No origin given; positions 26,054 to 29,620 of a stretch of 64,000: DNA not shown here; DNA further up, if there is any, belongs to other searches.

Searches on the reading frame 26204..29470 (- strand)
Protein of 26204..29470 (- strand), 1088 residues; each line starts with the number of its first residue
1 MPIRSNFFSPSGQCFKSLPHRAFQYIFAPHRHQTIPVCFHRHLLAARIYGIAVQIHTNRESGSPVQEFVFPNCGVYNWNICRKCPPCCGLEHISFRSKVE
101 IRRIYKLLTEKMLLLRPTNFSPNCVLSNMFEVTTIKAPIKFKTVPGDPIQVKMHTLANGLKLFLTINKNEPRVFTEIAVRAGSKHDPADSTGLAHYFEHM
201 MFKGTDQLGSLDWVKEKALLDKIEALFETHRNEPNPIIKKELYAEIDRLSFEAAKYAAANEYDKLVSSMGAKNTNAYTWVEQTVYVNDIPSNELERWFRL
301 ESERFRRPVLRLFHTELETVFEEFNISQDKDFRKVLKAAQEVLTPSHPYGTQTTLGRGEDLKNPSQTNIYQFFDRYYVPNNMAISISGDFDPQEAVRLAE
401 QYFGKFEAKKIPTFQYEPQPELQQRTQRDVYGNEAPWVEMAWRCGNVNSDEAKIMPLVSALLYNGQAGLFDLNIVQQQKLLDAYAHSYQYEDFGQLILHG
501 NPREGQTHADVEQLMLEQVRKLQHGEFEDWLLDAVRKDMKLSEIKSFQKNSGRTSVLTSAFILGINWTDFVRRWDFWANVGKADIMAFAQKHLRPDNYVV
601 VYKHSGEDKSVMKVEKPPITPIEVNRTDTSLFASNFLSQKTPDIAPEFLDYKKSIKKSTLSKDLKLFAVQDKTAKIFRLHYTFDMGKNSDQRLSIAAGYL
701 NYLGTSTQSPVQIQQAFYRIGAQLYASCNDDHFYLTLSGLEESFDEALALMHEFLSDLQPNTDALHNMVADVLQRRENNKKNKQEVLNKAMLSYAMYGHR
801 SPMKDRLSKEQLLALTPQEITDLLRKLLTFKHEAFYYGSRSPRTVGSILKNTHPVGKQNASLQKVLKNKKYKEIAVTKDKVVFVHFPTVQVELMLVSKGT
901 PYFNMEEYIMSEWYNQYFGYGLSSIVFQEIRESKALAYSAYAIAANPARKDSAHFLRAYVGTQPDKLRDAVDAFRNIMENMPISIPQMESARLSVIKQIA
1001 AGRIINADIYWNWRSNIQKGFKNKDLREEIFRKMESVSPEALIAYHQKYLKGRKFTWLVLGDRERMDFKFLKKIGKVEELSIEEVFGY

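Call 62: search_protein_families(library=ncbifam, proteins=[window:26204-29470:-], max_evalue=0.001)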
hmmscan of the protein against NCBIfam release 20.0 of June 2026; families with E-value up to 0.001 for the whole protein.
window:26204-29470:- (1088 aa): 4 families
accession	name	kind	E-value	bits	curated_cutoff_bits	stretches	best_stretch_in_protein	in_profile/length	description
NF047422.1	YfmF_fam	equivalog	9.2e-23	80.8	285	2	312-592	123-401/412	EF-P 5-aminopentanol modification-associated protein YfmF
NF011681.0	PRK15101.1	equivalog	3.3e-16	58.5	765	2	145-207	38-100/961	pitrilysin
TIGR02110.1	PQQ_syn_pqqF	equivalog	1.3e-14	54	320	2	155-207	4-56/697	pyrroloquinoline quinone biosynthesis protein PqqF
NF047421.1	YfmH_fam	equivalog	8.4e-07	28.5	250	1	323-600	139-418/425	EF-P 5-aminopentanol modification-associated protein YfmH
